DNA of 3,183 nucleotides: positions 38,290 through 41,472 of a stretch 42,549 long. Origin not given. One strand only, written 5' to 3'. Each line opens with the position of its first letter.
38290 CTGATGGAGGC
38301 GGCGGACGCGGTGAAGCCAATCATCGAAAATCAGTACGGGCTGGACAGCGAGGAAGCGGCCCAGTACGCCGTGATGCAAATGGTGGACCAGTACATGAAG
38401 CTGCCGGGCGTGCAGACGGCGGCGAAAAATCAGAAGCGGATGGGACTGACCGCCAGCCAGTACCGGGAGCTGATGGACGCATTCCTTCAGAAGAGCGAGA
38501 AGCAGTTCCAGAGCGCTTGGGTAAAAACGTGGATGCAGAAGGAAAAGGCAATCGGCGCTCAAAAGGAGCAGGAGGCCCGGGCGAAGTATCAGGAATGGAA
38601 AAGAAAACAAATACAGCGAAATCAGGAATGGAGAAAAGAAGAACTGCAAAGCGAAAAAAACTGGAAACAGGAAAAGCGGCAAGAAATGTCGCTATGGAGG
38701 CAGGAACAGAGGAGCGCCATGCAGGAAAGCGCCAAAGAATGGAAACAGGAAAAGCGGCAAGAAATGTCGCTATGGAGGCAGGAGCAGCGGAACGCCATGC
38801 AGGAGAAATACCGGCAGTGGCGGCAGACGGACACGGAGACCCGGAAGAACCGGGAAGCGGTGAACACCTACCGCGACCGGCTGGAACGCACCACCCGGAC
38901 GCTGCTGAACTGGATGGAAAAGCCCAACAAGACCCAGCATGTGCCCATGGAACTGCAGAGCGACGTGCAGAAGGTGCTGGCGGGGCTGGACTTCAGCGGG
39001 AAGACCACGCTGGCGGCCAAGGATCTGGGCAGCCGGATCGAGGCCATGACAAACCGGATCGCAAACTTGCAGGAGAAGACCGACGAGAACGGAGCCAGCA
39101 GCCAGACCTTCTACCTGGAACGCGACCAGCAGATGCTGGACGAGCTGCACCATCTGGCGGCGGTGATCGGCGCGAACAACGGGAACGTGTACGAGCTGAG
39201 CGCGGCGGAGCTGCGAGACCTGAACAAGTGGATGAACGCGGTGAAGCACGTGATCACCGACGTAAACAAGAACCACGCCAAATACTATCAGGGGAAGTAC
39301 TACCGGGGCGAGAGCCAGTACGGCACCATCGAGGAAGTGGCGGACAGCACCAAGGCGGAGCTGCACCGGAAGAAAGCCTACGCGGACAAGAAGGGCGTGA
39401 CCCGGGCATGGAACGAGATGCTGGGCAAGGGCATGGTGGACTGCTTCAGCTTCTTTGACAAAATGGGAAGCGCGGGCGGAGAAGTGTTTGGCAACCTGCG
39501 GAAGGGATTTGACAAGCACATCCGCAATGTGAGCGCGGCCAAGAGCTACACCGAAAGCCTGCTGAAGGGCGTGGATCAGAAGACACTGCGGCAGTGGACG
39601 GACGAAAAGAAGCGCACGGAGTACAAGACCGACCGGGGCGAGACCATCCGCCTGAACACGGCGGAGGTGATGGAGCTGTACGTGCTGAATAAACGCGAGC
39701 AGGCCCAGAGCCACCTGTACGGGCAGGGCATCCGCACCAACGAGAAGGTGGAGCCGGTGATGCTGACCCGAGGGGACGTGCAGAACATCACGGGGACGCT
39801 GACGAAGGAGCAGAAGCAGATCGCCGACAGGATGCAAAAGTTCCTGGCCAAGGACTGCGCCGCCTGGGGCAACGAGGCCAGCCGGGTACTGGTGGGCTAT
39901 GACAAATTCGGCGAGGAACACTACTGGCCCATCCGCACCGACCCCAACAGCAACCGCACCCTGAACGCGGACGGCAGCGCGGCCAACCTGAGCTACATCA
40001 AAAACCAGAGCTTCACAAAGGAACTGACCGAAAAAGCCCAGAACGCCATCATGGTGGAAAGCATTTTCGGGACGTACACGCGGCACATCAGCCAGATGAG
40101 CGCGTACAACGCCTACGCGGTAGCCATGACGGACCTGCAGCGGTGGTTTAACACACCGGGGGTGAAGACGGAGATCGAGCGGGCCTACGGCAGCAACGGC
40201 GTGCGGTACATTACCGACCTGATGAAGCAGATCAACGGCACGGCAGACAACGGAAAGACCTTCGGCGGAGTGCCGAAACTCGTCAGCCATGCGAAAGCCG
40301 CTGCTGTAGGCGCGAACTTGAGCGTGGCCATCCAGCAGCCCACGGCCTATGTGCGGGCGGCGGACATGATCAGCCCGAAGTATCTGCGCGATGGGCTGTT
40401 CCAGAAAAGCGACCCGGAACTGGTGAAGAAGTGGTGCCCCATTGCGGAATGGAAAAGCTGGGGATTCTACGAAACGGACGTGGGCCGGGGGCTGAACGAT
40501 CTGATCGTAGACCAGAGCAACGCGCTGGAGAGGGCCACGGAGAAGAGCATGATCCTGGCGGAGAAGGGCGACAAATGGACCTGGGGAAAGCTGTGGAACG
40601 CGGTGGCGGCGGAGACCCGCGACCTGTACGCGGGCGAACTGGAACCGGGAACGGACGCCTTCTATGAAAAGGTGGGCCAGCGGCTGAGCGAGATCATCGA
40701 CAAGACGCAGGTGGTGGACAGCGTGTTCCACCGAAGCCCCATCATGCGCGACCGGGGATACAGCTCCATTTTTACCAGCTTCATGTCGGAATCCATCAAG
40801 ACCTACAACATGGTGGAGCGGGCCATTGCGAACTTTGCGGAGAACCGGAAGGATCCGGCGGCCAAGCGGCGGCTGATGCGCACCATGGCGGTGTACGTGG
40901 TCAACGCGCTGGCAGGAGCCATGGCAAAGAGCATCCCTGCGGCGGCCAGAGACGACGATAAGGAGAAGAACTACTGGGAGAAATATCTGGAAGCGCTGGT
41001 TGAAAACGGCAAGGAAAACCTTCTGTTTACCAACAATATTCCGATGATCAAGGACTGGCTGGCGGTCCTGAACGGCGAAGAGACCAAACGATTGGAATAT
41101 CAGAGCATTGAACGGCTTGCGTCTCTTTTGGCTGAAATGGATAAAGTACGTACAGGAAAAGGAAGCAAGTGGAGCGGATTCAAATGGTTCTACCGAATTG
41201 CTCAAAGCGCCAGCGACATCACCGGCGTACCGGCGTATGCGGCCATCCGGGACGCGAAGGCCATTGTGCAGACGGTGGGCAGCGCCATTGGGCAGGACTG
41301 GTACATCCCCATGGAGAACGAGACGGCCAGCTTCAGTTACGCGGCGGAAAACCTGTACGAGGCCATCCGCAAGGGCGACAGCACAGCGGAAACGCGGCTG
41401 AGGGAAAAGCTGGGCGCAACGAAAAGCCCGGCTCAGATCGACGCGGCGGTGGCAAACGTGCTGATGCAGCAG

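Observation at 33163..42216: A 3017-aa polyvalent effector-like protein sits in the structural operon of a temperate phage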

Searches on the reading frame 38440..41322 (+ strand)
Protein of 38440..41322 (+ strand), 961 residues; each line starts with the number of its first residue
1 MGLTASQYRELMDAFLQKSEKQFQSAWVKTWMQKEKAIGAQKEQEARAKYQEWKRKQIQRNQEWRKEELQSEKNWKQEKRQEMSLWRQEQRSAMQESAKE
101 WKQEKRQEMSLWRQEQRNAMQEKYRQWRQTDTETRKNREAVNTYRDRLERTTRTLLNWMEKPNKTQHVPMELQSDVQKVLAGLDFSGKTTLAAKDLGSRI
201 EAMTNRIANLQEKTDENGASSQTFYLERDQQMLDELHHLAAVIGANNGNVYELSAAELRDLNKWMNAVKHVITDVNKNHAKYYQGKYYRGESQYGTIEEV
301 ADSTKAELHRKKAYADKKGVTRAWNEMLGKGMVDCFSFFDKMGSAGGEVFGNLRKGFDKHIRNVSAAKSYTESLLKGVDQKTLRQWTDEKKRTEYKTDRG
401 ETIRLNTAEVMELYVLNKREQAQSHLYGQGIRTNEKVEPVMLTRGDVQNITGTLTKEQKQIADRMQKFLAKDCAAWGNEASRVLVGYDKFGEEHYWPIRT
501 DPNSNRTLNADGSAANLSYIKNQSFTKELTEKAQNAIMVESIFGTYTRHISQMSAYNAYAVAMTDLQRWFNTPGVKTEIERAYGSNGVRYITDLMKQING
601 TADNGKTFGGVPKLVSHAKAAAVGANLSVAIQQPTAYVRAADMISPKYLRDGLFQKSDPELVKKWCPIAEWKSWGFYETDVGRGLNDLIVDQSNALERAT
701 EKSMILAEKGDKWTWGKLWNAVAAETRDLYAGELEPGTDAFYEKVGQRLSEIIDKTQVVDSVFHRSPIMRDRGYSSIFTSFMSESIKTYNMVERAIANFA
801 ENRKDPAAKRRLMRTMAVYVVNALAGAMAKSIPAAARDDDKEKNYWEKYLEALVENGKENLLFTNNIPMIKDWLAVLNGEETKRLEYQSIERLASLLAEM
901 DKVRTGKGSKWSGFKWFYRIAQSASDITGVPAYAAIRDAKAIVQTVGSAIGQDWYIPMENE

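Call 32: find_related_loci(query=window:38440-41322:+, collection=genome_contigs, flank=10000)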
Query window:38440-41322:+ (961 aa) in genome_contigs; peptide patterns used: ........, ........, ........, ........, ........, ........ (x = any residue, [..] = any of these).
28 stretches matched a pattern, but none encodes a relative of the query by tblastn (E <= 1e-3).

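Call 38: predict_structure(alignment_id=A1)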
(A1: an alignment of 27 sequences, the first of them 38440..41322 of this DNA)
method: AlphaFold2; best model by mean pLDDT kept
length: 961 residues; sequences in the alignment: 27
mean_pLDDT: 68.3   pTM: 0.65
mean pLDDT of the five models: 68.3, 67.9, 66.3, 64.4, 60.0
residues with pLDDT >= 90: 67; 70-90: 423; 50-70: 291; < 50: 180
segments of 3 or more residues with pLDDT < 50: 1-5, 18-31, 33-37, 77-79, 81-94, 214-224, 276-287, 504-517, 526-532, 602-611, 624-628, 867-893, 923-961
pLDDT, mean of each block of 10 residues (from residue 1): 44 53 47 50 66 74 67 53 45 51 67 74 75 76 82 78 61 76 67 71 73 47 53 66 67 73 69 51 49 68 85 68 59 81 83 87 91 87 83 86 90 90 80 75 89 93 92 83 66 77 46 48 50 69 87 84 80 82 82 77 38 54 50 71 86 82 87 74 72 65 67 86 91 87 91 82 75 55 69 76 76 78 66 56 64 62 50 44 40 52 54 51 46 43 39 33 31
secondary structure, 60 per line:
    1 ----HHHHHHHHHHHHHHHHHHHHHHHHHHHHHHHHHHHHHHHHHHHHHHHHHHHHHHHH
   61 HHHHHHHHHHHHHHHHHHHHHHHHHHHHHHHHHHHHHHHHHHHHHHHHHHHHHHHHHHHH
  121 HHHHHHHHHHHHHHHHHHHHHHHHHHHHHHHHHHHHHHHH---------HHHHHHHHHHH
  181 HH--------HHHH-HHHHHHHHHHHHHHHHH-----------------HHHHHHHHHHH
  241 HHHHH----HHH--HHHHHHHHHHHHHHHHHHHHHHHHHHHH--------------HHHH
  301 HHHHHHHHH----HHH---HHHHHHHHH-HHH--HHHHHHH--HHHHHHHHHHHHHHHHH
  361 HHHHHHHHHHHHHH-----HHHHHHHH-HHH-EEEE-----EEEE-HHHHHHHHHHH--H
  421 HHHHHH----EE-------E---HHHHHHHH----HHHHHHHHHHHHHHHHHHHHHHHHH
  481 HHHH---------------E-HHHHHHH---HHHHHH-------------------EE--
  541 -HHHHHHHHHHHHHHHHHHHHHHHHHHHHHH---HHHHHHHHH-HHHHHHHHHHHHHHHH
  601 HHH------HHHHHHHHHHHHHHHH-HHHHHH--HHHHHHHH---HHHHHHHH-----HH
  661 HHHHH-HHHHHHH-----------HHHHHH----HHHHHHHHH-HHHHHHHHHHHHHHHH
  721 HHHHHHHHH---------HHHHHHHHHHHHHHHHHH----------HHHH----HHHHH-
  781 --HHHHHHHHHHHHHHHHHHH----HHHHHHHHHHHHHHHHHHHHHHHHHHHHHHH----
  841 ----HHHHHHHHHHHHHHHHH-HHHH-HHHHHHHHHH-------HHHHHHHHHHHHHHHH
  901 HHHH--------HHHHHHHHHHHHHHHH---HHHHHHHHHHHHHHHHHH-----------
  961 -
elements in order (helices of 4 or more, strands of 3 or more residues): H5-160 H170-182 H191-194 H196-212 H230-245 H255-282 H297-309 H320-328 H335-341 H344-374 H380-387 E393-396 E402-405 H407-417 H420-426 H444-451 H456-484 H502-508 H512-517 H542-571 H575-583 H585-603 H610-625 H627-632 H635-642 H646-653 H659-665 H667-673 H685-690 H695-703 H705-729 H739-756 H767-770 H775-779 H783-801 H806-836 H845-861 H863-866 H868-877 H885-904 H913-928 H932-949

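Call 40: fold_search(model_id=the predicted structure, library=pdb)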
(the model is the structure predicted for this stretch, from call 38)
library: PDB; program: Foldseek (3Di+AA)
matches with E <= 10: 198; with E <= 0.001: 0
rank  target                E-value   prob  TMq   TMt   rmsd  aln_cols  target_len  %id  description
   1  8e73_5M               3.3e-02  0.25  0.10  0.13  32.3       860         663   10  Vigna radiata supercomplex I+III2 (full bridge) (released 2023-01-11)
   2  8j07_n9               6.8e-02  0.08  0.06  0.02  61.9      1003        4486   10  96nm repeat of human respiratory doublet microtubule and associated axonemal complexes (released 2023-07-26)
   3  8wi4                  7.0e-02  0.08  0.07  0.06  40.6       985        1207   11  m6-hMRP5 inward open (released 2024-07-03)
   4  4fxz                  2.2e-01  0.14  0.10  0.15  26.2       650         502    9  Crystal structure of LeuT-F253A bound to L-leucine from lipid bicelles (released 2012-08-08)
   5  7qdr_B                2.2e-01  0.09  0.09  0.08  36.6      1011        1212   11  Apo human SKI complex in the closed state (released 2022-02-02)
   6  4m2s_A                2.3e-01  0.06  0.07  0.06  38.7      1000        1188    8  Corrected Structure of Mouse P-glycoprotein bound to QZ59-RRR (released 2013-11-13)
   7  8b21_B                2.7e-01  0.08  0.09  0.10  30.7       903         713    9  Time-resolved structure of K+-dependent Na+-PPase from Thermotoga maritima 0-60-seconds post reaction initiation with  (released 2024-01-17)
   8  3usg                  3.6e-01  0.08  0.08  0.13  26.2       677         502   10  Crystal structure of LeuT bound to L-leucine in space group C2 from lipid bicelles (released 2012-01-11)
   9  9g8j_A                3.8e-01  0.07  0.08  0.10  30.9       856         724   11  Structure of K+-dependent Na+-PPase from Thermotoga maritima in complex with zoledronate (released 2025-06-04)
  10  7nyx_A                3.9e-01  0.03  0.05  0.04  84.2       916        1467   10  Cryo-EM structure of the MukBEF-MatP-DNA monomer (closed conformation) (released 2021-07-07)
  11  7qdz_B                4.4e-01  0.06  0.09  0.08  32.9       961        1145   10  80S-bound human SKI complex in the closed state (released 2022-02-09)
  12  9kmn_A                5.0e-01  0.08  0.08  0.13  29.4       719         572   10  Structure of hSGLT2-MAP17 complex in the substrate-bound inward-facing conformation (released 2025-09-03)
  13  8hin_A                5.9e-01  0.08  0.08  0.12  30.2       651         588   12  Structure of human SGLT2-MAP17 complex with Phlorizin (released 2023-11-22)
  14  3usp                  6.1e-01  0.10  0.10  0.16  26.6       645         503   10  Crystal structure of LeuT in heptyl-beta-D-Selenoglucoside (released 2012-01-11)
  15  8b24_A                6.1e-01  0.08  0.10  0.12  30.2       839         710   11  Time-resolved structure of K+-dependent Na+-PPase from Thermotoga maritima 3600-seconds post reaction initiation with  (released 2024-01-17)
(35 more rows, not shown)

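Call 43: fold_search(model_id=the predicted structure, library=viral)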
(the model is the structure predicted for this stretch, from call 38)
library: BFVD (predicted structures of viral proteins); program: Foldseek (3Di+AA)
matches with E <= 10: 353; with E <= 0.001: 80
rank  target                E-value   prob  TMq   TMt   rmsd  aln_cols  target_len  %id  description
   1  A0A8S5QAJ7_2          2.1e-41  1.00  0.71  0.54   6.4       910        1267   28  Phage MuF C-terminal domain-containing protein [Podoviridae sp. ctZ5d16]
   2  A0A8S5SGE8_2          1.5e-36  1.00  0.57  0.40  15.2       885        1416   26  Nuclease [Podoviridae sp. ctZih56]
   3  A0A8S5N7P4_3          1.2e-31  1.00  0.55  0.46  17.4       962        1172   24  Nuclease [Myoviridae sp. ctiBE32]
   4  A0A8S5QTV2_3          2.7e-28  1.00  0.53  0.51  22.9       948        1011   24  Nuclease [Podoviridae sp. ctKS020]
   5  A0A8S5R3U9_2          3.4e-28  1.00  0.58  0.50  13.8       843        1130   25  Nuclease [Siphoviridae sp. ctdm01]
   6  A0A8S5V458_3          3.6e-26  1.00  0.53  0.48  15.2       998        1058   16  PolyVal ADP-Ribosyltransferase [Myoviridae sp. ct8iP21]
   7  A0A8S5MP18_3          6.9e-25  1.00  0.52  0.48  11.5       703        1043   28  PolyVal ADP-ribosyltransferase [Siphoviridae sp. ctLR131]
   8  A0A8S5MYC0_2          9.8e-24  1.00  0.61  0.41  11.2       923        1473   20  Nuclease [Myoviridae sp. ctRRy11]
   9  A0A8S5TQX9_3          1.8e-21  1.00  0.51  0.45  27.8      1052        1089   16  Uncharacterized protein [Myoviridae sp. ctY1522]
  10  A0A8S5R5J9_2          2.1e-20  1.00  0.61  0.48  11.5       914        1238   17  Uncharacterized protein [Myoviridae sp. ctxbQ4]
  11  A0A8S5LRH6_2          1.3e-18  1.00  0.56  0.52  11.6       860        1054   17  Uncharacterized protein [Myoviridae sp. ctSGr1]
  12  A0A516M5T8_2          2.5e-17  1.00  0.50  0.36  11.0       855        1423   16  (no name in the UniProt tables at hand)
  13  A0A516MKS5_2          2.6e-16  1.00  0.48  0.45  20.4       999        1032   13  (no name in the UniProt tables at hand)
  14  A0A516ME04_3          2.7e-16  1.00  0.49  0.42  12.6       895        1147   14  (no name in the UniProt tables at hand)
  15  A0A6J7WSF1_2          5.8e-16  1.00  0.57  0.42   8.8       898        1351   13  Large polyvalent protein associated domain-containing protein [uncultured Caudovirales phage]
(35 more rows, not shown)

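Call 52: search_protein_representatives(protein=window:38440-41322:+)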
Query: 961 residues. Proteins with E-value up to 0.001 (for the whole library): 3472; up to 1e-10: 3180; up to 1e-30: 2694. The best 150 are listed.
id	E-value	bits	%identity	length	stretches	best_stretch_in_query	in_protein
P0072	0.0e+00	1646.3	81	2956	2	96-961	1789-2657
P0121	1.8e-226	770.8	48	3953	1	79-947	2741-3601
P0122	3.4e-224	763.3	48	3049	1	85-946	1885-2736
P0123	7.7e-224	762.1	47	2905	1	95-946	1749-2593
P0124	2.5e-221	753.8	47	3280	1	78-946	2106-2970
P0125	2.2e-215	734.2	46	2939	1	92-947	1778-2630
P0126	7.3e-212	722.5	45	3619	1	87-947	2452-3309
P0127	2.6e-211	720.7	45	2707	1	53-946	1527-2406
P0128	9.5e-208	708.9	43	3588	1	55-946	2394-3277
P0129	1.0e-192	659.1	41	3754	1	78-946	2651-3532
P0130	6.5e-191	653.2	41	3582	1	78-947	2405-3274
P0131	1.3e-182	625.7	40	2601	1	87-947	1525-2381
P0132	2.9e-177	608.0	40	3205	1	63-959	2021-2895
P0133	1.0e-172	592.9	41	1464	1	105-947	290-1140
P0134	7.5e-167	573.6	39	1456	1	33-942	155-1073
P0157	1.1e-138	480.3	35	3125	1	69-947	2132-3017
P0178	1.1e-130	453.9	35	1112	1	48-940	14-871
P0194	5.8e-128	444.9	32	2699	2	40-951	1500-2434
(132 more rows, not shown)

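Call 53: find_encoding_contigs(protein=P0178, flank=10000, max_places=3)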
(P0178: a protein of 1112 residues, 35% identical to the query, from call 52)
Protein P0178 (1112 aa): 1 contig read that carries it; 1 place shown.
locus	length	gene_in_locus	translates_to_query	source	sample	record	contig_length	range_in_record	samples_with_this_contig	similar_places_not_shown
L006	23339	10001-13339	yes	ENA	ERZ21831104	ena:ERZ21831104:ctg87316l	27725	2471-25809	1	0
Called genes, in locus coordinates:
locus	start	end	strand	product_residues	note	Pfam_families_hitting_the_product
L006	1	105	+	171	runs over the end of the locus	PF03592:Terminase_2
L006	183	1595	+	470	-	-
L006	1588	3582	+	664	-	-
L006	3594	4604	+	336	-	PF01471:PG_binding_1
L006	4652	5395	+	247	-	-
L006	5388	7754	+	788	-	-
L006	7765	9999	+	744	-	PF18760:ART-PolyVal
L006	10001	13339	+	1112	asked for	-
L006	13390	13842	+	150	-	-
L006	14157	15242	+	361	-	-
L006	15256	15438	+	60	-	-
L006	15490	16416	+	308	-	PF00877:NLPC_P60 (faint), PF01471:PG_binding_1, PF09374:PG_binding_3 (faint)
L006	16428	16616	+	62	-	-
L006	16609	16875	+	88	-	PF05105:Phage_holin_4_1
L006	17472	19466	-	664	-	PF13588:HSDR_N_2, PF02384:N6_Mtase, PF01170:UPF0020, PF20473:MmeI_Mtase (weak), PF07669:Eco57I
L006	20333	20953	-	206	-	-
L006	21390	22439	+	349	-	-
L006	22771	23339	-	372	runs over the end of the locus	PF14657:Arm-DNA-bind_4, PF00589:Phage_integrase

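Call 61: search_solved_structures(query=A3, max_evalue=10, show_alignments=2)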
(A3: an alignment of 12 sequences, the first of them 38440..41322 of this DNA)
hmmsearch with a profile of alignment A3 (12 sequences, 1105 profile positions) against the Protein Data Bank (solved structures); distinct sequences matched with E-value up to 10: 16.
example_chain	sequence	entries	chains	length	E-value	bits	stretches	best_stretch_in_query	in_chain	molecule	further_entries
5cwb_A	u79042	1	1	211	0.0079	17.5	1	916-1101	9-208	Designed helical repeat protein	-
1s7m_A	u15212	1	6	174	0.037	15.3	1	407-469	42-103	Hia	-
2msc_A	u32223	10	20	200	0.12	13.6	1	16-153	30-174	Apolipoprotein A-I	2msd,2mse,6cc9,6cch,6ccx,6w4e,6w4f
7kjr_C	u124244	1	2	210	0.12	13.6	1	16-153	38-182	Apolipoprotein A-I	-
8eqs_C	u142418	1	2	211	0.13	13.6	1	16-153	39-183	Apolipoprotein A-I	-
1av1_A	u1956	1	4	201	0.14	13.5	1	16-153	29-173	APOLIPOPROTEIN A-I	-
6pts_A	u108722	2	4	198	0.14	13.4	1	16-153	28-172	Apolipoprotein A-I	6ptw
4v6m_A0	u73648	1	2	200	0.14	13.4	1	16-153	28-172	Apolipoprotein A-I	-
3k2s_A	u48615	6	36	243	0.24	12.6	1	16-153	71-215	Apolipoprotein A-I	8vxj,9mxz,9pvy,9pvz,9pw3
7mwr_B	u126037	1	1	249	0.44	11.8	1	916-1083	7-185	LHD101B4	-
2v71_A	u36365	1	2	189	0.71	11.1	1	904-1060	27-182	NUCLEAR DISTRIBUTION PROTEIN NUDE-LIKE 1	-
1le4_A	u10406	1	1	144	3.8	8.7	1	17-105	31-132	APOLIPOPROTEIN E4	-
8grx_A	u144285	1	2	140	4.5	8.4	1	16-105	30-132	Apolipoprotein E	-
1b68_A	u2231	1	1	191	4.8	8.3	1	16-105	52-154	APOLIPOPROTEIN E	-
9sa3_A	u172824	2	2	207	5.7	8.1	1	16-105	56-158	Apolipoprotein E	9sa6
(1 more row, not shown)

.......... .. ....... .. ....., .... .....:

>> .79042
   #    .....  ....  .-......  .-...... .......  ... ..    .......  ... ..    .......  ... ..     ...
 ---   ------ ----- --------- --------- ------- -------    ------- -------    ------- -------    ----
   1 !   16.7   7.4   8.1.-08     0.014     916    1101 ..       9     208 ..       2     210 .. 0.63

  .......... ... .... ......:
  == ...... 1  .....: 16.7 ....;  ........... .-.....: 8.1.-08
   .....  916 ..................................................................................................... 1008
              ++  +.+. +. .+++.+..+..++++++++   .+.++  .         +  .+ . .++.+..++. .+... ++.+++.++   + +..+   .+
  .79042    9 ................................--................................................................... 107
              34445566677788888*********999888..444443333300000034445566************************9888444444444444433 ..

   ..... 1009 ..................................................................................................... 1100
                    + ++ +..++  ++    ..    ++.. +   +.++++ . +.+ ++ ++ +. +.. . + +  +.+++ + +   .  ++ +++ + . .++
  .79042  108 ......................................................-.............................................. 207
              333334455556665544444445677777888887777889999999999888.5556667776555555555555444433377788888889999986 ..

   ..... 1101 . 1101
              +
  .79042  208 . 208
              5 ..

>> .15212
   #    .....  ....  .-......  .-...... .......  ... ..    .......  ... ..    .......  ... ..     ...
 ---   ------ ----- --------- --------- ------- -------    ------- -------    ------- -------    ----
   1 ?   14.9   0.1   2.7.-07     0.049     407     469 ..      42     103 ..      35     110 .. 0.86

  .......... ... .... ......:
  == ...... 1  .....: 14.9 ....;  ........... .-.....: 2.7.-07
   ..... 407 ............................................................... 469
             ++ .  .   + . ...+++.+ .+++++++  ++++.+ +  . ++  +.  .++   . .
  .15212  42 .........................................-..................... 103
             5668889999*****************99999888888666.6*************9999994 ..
